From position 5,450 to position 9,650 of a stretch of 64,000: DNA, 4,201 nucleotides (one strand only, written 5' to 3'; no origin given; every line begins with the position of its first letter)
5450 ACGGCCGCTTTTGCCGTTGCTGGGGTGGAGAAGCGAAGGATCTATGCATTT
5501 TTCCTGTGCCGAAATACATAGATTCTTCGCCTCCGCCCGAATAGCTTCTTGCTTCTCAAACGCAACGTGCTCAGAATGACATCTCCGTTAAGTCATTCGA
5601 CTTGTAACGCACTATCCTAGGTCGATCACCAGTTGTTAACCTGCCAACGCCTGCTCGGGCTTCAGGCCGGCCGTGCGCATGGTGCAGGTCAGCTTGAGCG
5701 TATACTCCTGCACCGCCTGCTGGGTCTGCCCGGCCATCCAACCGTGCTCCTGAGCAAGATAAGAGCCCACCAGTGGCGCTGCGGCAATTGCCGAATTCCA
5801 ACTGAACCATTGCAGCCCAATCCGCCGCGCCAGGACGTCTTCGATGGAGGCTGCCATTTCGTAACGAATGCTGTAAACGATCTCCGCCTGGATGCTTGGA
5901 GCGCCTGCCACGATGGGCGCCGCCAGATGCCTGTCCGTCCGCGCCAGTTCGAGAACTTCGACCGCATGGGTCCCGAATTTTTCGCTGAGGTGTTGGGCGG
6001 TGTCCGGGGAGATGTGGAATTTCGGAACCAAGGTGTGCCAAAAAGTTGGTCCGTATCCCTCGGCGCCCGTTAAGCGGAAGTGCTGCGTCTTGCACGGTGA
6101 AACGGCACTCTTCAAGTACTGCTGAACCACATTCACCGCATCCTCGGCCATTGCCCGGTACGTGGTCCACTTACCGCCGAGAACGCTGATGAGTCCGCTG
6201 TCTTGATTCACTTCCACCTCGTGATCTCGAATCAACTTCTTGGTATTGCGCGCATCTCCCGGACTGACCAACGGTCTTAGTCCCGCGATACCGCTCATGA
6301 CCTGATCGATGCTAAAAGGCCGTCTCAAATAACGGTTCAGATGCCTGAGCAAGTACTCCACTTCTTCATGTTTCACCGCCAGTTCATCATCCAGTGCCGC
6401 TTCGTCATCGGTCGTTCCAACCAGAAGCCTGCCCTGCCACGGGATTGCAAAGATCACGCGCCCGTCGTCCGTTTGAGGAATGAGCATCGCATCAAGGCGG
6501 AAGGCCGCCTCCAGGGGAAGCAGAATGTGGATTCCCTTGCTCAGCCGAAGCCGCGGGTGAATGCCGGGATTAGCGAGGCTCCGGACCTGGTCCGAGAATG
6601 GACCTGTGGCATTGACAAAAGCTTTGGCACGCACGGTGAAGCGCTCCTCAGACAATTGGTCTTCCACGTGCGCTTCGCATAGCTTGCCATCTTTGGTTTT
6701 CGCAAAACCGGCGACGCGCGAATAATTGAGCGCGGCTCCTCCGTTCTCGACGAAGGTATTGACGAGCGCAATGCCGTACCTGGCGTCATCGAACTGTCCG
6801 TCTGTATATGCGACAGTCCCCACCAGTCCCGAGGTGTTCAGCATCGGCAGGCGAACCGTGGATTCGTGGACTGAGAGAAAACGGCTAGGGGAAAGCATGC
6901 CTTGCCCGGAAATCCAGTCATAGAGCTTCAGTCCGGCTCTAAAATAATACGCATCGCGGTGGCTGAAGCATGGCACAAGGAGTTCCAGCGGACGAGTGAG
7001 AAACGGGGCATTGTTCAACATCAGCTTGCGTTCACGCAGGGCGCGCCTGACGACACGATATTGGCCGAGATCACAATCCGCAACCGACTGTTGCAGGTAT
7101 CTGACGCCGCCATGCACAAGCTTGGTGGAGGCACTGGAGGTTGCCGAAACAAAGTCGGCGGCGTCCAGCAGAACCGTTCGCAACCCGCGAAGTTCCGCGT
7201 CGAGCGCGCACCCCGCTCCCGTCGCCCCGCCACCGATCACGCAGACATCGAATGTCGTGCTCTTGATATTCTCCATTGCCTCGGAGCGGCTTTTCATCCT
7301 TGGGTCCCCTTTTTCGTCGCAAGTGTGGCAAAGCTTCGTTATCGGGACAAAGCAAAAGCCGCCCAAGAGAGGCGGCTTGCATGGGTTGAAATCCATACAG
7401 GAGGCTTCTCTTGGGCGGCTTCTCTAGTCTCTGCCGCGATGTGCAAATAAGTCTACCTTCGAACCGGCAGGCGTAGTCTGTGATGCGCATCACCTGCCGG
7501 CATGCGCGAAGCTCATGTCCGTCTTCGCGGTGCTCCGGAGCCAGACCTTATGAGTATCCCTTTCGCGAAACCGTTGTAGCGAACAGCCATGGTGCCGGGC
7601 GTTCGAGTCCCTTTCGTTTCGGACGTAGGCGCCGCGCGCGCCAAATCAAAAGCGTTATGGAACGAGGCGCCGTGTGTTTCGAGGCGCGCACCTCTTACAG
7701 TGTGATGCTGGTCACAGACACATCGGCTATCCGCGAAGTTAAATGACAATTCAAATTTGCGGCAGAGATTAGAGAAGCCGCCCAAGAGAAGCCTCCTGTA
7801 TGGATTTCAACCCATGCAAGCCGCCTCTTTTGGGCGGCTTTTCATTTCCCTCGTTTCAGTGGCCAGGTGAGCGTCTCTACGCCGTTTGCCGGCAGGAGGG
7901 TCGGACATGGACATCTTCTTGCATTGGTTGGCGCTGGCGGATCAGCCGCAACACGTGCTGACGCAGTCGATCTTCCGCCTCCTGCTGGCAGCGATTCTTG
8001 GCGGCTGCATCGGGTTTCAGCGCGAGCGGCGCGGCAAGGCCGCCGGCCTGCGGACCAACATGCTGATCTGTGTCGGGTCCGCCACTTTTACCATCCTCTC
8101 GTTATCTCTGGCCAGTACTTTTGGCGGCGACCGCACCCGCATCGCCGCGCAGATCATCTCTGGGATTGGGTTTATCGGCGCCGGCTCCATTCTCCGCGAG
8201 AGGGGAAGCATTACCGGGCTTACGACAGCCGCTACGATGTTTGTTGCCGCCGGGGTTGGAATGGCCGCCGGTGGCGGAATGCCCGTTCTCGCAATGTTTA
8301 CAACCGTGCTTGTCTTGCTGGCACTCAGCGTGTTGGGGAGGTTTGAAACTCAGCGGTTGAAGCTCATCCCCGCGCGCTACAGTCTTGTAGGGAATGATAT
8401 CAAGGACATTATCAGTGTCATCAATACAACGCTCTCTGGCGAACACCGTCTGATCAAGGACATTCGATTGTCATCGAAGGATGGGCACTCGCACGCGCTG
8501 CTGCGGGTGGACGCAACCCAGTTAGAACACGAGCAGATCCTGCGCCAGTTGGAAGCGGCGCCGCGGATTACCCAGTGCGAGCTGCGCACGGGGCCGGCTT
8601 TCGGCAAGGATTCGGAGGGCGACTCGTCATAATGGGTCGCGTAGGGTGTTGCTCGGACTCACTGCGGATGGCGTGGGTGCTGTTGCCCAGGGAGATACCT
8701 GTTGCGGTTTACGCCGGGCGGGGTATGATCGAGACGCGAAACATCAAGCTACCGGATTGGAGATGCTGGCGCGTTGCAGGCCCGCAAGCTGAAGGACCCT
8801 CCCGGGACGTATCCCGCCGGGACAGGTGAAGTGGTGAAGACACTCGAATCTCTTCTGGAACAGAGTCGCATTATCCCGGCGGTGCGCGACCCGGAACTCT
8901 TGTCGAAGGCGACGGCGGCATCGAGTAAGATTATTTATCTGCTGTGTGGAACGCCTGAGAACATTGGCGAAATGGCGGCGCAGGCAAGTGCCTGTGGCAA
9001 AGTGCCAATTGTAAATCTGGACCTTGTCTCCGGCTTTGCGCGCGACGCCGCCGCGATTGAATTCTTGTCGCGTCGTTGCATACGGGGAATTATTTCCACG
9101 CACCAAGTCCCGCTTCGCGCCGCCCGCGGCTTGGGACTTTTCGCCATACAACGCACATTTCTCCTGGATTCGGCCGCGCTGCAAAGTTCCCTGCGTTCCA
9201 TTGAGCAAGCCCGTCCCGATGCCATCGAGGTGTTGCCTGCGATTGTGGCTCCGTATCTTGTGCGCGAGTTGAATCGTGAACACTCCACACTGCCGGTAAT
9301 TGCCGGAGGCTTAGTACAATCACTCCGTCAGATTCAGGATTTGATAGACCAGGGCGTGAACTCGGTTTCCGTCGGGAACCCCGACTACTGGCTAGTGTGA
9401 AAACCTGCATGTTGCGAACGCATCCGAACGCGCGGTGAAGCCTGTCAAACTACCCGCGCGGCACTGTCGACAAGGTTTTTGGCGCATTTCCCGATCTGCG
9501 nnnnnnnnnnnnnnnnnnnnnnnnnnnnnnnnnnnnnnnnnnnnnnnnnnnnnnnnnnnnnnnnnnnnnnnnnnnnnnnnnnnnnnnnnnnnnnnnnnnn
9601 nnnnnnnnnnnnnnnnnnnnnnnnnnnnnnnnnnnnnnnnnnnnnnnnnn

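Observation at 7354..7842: An identical 84-nt leader with an intrinsic terminator faces both glpD and the mgtC-glpP operon: candidate GlpP antitermination target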

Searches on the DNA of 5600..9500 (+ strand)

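Call 10: search_dna_similar(query=window:5600-9500:+, collection=plasmids, mode=near, max_rows=30)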
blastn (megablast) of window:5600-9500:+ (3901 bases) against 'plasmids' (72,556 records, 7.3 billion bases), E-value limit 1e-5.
No match.

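Call 11: search_dna_similar(query=window:7340-7450:+, collection=plasmids, mode=distant, max_rows=40, max_evalue=0.001)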
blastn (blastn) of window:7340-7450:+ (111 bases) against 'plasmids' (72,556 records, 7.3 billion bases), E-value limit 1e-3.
No match.

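Call 32: build_rna_model(alignment_id=A2)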
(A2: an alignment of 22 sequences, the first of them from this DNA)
Model R1 built from alignment A2 (22 sequences, 119 columns); structure: RNAalifold consensus.
model positions 108; base pairs 17; branch points 0; effective number of sequences 2.93; information 0.59 bits per position. Calibrated on 0.2 Mb of random sequence (short: E-values are rough).
structure used (alignment columns):
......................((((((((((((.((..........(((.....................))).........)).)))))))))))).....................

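Call 33: search_rna_families(source=window, start=7250, end=7950, threshold=evalue, max_evalue=10)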
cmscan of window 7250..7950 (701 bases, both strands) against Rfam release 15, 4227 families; matches with E-value up to 10: 14.
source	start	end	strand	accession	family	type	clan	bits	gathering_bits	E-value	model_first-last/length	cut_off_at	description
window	7358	7419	+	RF00974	mir-607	Gene; miRNA;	-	27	94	0.012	1-91/91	no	mir-607 microRNA precursor family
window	7777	7839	+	RF04252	mir-8186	Gene; miRNA;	-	24.9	80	0.0056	1-61/61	no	mir-8186 microRNA precursor family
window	7776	7838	-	RF04252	mir-8186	Gene; miRNA;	-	23.6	80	0.014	1-61/61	no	mir-8186 microRNA precursor family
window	7773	7842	+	RF03370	mir-2566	Gene; miRNA;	-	21.1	86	0.33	1-83/83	no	mir-2566 microRNA precursor family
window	7357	7420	-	RF03370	mir-2566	Gene; miRNA;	-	20.9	86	0.38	1-83/83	no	mir-2566 microRNA precursor family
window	7790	7847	+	RF02278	Betaproteobacteria_toxic_sRNA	Gene; sRNA;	-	18.4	50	0.45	1-64/64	no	Betaproteobacteria toxic small RNA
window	7349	7406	-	RF02278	Betaproteobacteria_toxic_sRNA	Gene; sRNA;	-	18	50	0.57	1-64/64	no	Betaproteobacteria toxic small RNA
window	7346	7461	-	RF01772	rnk_pseudo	Cis-reg; leader;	-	17.1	55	3.4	1-108/108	no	Pseudomonas rnk leader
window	7782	7869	-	RF02139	HOXA11-AS1_3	Gene; lncRNA;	-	17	50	2.5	1-98/98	no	HOXA11 antisense RNA 1 conserved region 3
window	7770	7842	+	RF00697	mir-186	Gene; miRNA;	-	16.9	70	2.9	1-82/82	no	mir-186 microRNA precursor family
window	7566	7621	-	RF04351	Plastid-psbl-rps4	Cis-reg;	-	15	68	3.8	1-53/53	no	Plastid-psbl-rps4 3UTR RNA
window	7250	7302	+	RF00809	mir-241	Gene; miRNA;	-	13.5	63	9.1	21-74/74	5'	mir-241 microRNA precursor family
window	7818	7840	-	RF02609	BSR0602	Gene; sRNA;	-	12.8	191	3.1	135-157/169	no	Brucella sRNA 0602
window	7818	7841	+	RF00126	ryfA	Gene; sRNA;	-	9.4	80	9.2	270-292/296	no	ryfA RNA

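Call 34: search_with_rna_model(model_id=R1, sources=[window, L011, L012, L015, L016, L017, L018, L019, L020, L021, L022, L023, L024, L025, L026, L027, L028, L029, L030, L031, L032, L033, L034, L035, L036, L037, L038, L039, L040, L041, L042, L043, L044, L045, L046, L047, L048, L049, L050, L051, L052, L053, L054, L055, L056, L057, L058, L059, L060, L061, L062, L063, L064, L065], max_evalue=1)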
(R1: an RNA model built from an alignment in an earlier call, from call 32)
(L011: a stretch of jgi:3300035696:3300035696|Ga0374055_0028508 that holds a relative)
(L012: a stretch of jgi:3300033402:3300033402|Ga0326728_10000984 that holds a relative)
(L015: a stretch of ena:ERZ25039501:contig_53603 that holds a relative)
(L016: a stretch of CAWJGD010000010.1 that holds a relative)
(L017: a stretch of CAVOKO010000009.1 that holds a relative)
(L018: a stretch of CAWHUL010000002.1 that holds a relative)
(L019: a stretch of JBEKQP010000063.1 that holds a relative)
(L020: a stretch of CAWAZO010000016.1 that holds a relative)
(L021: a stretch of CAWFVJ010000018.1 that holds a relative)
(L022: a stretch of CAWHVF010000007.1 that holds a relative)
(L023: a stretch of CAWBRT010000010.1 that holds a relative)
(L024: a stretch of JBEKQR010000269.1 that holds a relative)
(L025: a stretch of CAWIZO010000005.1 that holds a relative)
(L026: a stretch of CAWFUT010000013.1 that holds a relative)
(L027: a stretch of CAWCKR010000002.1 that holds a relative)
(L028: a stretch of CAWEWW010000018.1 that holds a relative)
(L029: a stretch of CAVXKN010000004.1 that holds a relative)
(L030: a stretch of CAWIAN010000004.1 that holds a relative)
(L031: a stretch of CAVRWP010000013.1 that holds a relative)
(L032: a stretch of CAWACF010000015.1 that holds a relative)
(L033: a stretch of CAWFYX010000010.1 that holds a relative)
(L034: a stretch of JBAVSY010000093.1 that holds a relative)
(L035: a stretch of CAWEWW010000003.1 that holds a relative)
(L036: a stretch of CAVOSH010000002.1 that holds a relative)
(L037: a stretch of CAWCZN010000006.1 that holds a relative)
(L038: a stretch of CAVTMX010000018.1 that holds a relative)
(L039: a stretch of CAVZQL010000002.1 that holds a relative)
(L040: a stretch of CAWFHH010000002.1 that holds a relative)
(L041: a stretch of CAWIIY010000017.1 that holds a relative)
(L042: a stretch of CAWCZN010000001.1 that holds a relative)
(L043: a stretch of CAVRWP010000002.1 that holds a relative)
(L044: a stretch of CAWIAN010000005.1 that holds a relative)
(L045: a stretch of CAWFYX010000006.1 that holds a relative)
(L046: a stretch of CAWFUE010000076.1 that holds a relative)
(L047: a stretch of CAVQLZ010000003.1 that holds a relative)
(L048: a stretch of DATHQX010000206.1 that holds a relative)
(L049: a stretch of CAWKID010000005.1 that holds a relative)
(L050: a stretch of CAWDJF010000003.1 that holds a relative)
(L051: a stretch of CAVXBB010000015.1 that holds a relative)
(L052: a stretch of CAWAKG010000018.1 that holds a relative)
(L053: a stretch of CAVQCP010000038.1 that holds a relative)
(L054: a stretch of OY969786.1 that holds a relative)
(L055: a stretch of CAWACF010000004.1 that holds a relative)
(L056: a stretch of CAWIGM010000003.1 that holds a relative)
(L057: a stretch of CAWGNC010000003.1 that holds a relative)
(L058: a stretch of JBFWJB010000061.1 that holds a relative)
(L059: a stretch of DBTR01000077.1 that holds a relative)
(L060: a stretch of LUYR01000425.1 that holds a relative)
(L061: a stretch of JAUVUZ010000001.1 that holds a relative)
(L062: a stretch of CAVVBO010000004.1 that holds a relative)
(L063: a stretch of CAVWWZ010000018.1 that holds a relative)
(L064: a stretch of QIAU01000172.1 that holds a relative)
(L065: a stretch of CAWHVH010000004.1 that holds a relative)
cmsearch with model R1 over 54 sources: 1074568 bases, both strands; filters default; matches with E-value up to 1: 106.
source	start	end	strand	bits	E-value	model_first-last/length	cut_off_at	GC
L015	5578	5684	-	113.1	8e-23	1-108/108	no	0.53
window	7336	7445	-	112.1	1.3e-22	1-108/108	no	0.55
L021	9609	9715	-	111.5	1.9e-22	1-108/108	no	0.53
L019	4557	4665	-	111.2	2.2e-22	1-108/108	no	0.53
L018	9626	9731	-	109.7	4.7e-22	1-108/108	no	0.53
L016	8538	8648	-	105.8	3.6e-21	1-108/108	no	0.57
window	7751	7860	+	105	5.5e-21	1-108/108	no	0.5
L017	8483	8590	-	104.6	6.8e-21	1-108/108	no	0.56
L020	7748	7862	-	104.5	7.1e-21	1-108/108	no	0.56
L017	8922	9030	+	103.8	9.9e-21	1-108/108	no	0.54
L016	8921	9031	+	102.6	1.9e-20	1-108/108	no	0.53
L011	5650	5757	-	102.1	2.4e-20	1-108/108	no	0.56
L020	8305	8419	+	100.1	6.9e-20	1-108/108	no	0.54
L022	9689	9795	-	99.1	1.2e-19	1-108/108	no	0.56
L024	4468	4575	-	97.8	2.3e-19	1-108/108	no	0.58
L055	10658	10764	+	91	8.2e-18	1-108/108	no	0.53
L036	10650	10755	+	85.2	1.7e-16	1-108/108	no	0.57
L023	9690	9795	-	83.4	4.3e-16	1-108/108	no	0.57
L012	534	632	+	75.3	3e-14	1-108/108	no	0.57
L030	10675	10783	+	73.6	7.2e-14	1-108/108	no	0.52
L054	10623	10736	+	72.7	1.2e-13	1-108/108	no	0.56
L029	16059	16167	+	68.5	1e-12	1-108/108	no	0.54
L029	10687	10791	+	67.3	2e-12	1-108/108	no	0.51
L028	10790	10897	+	60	9.1e-11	1-108/108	no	0.51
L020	8309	8424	-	58.7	1.8e-10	1-108/108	no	0.56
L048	10528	10638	+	57.8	2.8e-10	1-108/108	no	0.53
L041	10650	10761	+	56.7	4.9e-10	1-108/108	no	0.54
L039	10678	10786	+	55.6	9e-10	1-108/108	no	0.51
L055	10662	10767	-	54.7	1.5e-09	1-108/108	no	0.51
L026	10682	10793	+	53.8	2.3e-09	1-108/108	no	0.52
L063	10685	10796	+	53.4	2.9e-09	1-108/108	no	0.56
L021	9627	9695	+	53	3.6e-09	23-92/108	no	0.54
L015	5596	5664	+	52.8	3.9e-09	23-92/108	no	0.54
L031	4732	4842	+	52.7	4.1e-09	1-108/108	no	0.5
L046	10644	10757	+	52.5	4.6e-09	1-108/108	no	0.51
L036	463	573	+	51.7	7.1e-09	1-108/108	no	0.51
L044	10708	10815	+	51.6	7.1e-09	1-108/108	no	0.54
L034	10661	10771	+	51.3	8.5e-09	1-108/108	no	0.51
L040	10673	10786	+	51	9.9e-09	1-108/108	no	0.57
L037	10704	10814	+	50.5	1.3e-08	1-108/108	no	0.52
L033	1904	2016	+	50.2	1.5e-08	1-108/108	no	0.49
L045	10777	10884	+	50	1.7e-08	1-108/108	no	0.52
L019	4575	4645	+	49.5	2.2e-08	23-92/108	no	0.51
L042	10678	10786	+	49.1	2.6e-08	1-108/108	no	0.56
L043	10678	10786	+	49.1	2.6e-08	1-108/108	no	0.56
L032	10687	10798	+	48.6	3.4e-08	1-108/108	no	0.54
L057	10669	10777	+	48.5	3.7e-08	1-108/108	no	0.49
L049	10687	10799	+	47.9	5e-08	1-108/108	no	0.55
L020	7766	7842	+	47.2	7.2e-08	23-92/108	no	0.55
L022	9686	9789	+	46.8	9e-08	1-108/108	no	0.57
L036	10654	10756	-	46.4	1.1e-07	1-108/108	no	0.55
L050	10672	10783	+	46.1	1.3e-07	1-108/108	no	0.53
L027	10668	10778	+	45.6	1.7e-07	1-108/108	no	0.56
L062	10658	10769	+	45.4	1.8e-07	1-108/108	no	0.52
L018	9644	9711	+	43.7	4.6e-07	23-92/108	no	0.54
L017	8926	9029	-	43.6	4.7e-07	1-108/108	no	0.55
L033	1911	2020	-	43.2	5.9e-07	1-108/108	no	0.49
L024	4462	4569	+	43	6.4e-07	1-108/108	no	0.58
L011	5668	5737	+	43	6.7e-07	23-92/108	no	0.54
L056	10617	10727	+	42.2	9.9e-07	1-108/108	no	0.56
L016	8941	9013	-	41.5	1.4e-06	23-92/108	no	0.56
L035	4308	4418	+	40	3.2e-06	1-108/108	no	0.5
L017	8501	8570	+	39.9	3.3e-06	23-92/108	no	0.53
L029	16064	16170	-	39.6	3.9e-06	1-108/108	no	0.58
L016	8556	8628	+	39.2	4.8e-06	23-92/108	no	0.58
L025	10668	10779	+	38.8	5.8e-06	1-108/108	no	0.54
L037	10710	10817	-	35.3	3.7e-05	1-108/108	no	0.49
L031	4738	4845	-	34.5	5.4e-05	1-108/108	no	0.47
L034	10668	10774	-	34.1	6.7e-05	1-108/108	no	0.52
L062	10665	10772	-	33.4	9.9e-05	1-108/108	no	0.52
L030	10679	10786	-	32.7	0.00014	1-108/108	no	0.51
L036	469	577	-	31.1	0.00032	1-108/108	no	0.52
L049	10693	10803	-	29.9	0.0006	1-108/108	no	0.56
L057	10675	10780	-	29.9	0.00062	1-108/108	no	0.5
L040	10695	10768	-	29.8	0.00065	23-92/108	no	0.57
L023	9708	9781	+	29.6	0.0007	23-98/108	no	0.59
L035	4315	4421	-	29.4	0.00081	1-108/108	no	0.5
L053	10678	10778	+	28.4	0.0014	1-108/108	no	0.44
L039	10701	10768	-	28.1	0.0016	23-92/108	no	0.5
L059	10690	10782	+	28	0.0016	1-108/108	no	0.46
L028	10795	10897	-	28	0.0017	1-108/108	no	0.49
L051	10683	10783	+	27.1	0.0026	1-108/108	no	0.47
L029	10691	10792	-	25.7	0.0054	1-108/108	no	0.51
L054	10643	10718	-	25.7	0.0055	23-92/108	no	0.57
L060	3253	3344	+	25.2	0.0072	1-108/108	no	0.45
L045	10782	10884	-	24.9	0.0082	1-108/108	no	0.5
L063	10690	10800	-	24.5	0.01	1-108/108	no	0.58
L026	10687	10797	-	24.4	0.011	1-108/108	no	0.53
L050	10681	10784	-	24.3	0.011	1-108/108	no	0.52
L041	10656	10765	-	24.1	0.013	1-108/108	no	0.55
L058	7964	8053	+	23.4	0.019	1-108/108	no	0.57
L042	10683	10790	-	23.3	0.019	1-108/108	no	0.57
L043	10683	10790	-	23.3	0.019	1-108/108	no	0.57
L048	10533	10641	-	23.2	0.021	1-108/108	no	0.55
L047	10667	10779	+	22.7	0.027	1-108/108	no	0.47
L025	10677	10780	-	22.4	0.031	1-108/108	no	0.54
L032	10692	10802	-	22.2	0.034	1-108/108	no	0.55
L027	10677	10778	-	21.4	0.052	1-108/108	no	0.55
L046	10650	10757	-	21.4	0.054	1-108/108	no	0.5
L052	10671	10780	+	19.5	0.14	1-108/108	no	0.45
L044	10713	10819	-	18.6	0.23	1-108/108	no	0.55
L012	538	637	-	18.1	0.3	1-108/108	no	0.58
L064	10632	10718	+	17.9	0.33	1-108/108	no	0.56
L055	9763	9849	+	15.8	0.98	1-108/108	no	0.53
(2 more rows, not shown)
